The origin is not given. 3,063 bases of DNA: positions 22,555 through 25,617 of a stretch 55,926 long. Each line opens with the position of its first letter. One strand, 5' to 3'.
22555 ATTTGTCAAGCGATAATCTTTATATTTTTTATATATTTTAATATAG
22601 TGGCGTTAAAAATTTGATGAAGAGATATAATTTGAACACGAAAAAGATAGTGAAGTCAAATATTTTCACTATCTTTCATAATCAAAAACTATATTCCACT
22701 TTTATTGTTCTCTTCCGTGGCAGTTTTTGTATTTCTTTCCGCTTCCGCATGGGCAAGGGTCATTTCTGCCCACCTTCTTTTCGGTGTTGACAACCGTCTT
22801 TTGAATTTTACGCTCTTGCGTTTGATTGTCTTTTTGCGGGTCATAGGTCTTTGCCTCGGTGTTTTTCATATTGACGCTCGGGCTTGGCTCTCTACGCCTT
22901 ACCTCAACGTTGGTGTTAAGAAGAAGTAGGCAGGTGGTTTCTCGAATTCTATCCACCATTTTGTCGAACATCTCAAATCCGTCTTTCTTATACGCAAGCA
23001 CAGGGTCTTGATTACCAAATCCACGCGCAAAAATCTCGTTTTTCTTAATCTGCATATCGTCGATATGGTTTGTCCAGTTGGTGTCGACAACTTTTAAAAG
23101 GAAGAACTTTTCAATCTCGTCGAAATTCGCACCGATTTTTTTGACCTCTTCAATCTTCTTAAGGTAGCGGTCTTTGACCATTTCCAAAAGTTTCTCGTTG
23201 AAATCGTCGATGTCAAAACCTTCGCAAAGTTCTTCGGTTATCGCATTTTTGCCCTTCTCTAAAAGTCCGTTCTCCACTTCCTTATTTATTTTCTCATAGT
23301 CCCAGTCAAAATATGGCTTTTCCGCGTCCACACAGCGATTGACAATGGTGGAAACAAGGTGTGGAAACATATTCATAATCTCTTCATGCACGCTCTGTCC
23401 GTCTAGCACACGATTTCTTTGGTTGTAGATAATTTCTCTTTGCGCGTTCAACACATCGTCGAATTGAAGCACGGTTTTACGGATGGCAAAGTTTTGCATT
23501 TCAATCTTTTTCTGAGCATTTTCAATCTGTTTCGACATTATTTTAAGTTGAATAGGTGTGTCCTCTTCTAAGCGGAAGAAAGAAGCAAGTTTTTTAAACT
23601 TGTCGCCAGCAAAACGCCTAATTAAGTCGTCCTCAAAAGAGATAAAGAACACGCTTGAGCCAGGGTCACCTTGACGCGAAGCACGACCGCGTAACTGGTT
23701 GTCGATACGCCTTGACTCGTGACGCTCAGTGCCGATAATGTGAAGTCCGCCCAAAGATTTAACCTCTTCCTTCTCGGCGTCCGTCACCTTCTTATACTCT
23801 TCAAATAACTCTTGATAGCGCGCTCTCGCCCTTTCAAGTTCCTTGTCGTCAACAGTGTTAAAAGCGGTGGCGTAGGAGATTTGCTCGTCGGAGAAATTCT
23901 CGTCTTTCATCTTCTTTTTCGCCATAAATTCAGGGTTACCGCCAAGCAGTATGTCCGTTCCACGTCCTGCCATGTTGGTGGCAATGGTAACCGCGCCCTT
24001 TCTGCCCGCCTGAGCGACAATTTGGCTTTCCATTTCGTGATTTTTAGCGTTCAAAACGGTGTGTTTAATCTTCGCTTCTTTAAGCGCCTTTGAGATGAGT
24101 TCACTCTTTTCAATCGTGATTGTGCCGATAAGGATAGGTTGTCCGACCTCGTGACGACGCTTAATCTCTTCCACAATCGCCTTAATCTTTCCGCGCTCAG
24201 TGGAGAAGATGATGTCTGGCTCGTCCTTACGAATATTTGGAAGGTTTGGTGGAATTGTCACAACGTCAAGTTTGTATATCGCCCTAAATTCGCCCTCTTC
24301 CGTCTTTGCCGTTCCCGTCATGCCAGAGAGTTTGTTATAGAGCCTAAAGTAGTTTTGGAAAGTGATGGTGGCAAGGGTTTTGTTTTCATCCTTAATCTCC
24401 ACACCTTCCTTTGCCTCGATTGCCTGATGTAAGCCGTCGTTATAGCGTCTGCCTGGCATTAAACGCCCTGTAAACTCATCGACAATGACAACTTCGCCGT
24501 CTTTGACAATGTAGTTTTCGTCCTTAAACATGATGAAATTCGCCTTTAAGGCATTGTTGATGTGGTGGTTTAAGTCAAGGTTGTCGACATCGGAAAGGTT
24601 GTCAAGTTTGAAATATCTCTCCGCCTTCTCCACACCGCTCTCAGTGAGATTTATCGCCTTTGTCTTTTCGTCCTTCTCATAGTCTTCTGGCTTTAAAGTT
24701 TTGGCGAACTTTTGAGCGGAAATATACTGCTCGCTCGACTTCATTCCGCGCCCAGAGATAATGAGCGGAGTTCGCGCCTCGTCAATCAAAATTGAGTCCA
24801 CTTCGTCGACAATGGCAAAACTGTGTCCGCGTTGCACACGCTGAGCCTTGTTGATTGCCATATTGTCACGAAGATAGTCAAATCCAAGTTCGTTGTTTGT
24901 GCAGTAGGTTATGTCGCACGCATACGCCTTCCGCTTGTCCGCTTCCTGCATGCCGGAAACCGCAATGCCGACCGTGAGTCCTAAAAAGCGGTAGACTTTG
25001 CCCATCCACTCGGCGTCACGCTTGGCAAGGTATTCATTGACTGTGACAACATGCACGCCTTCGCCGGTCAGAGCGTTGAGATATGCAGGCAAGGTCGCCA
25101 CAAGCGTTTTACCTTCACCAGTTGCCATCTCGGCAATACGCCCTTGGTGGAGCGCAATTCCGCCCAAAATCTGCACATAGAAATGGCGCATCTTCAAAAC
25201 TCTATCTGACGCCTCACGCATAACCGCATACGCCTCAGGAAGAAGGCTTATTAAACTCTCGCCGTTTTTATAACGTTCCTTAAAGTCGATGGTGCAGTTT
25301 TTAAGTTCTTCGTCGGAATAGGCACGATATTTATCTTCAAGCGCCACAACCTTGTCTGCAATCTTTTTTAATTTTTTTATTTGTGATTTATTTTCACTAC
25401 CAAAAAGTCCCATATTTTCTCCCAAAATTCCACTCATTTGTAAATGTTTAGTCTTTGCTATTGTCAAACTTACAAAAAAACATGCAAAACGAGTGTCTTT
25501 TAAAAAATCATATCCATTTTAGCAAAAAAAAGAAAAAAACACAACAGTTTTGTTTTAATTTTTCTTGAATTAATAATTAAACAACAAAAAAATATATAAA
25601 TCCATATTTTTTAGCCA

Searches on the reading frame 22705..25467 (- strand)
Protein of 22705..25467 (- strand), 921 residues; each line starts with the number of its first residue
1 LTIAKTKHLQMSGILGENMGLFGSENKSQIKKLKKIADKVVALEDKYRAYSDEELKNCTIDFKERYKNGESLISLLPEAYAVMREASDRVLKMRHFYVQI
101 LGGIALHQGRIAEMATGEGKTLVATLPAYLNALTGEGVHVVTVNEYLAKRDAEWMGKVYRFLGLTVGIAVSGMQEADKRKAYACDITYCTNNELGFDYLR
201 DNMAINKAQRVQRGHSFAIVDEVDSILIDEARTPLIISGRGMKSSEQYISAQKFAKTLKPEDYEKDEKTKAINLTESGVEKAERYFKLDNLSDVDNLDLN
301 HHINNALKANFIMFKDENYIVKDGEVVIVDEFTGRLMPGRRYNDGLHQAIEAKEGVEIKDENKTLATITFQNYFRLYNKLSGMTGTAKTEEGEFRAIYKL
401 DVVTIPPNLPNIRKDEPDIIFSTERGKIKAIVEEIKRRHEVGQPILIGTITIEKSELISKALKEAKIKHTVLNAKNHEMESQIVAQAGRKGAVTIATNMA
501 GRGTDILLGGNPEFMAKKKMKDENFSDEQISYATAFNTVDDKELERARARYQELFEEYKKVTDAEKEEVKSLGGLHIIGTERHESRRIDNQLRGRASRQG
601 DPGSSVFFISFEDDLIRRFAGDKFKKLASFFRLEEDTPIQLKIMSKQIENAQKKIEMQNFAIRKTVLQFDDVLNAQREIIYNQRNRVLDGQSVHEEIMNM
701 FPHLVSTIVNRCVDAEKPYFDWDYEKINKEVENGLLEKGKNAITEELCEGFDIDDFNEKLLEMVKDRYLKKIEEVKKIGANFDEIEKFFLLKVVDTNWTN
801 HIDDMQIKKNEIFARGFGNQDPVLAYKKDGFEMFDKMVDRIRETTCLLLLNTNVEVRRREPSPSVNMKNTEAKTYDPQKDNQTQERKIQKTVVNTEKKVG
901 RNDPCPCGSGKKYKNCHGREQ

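Call 100: search_protein_families(library=pfam, proteins=[window:22705-25467:-], max_evalue=0.00001)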
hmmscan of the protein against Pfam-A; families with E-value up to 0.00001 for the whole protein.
window:22705-25467:- (921 aa): 6 families
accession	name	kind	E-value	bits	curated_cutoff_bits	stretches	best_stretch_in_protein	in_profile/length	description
PF07517.20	SecA_DEAD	-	5.1e-130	433.4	24.6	1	21-395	4-290/290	SecA DEAD-like domain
PF21090.3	P-loop_SecA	-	1.7e-88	296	27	1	410-636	1-205/205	SecA P-loop domain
PF07516.18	SecA_SW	-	9.7e-57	192.7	26.7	1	638-851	1-198/200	SecA Wing and Scaffold domain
PF01043.26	SecA_PP_bind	-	1.6e-42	145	23.5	1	244-351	2-110/110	SecA preprotein cross-linking domain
PF02810.21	SEC-C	-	2.3e-10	40.6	20.4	1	901-919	1-19/19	SEC-C motif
PF00270.35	DEAD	-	1.2e-07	32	26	1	111-229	18-132/167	DEAD/DEAH box helicase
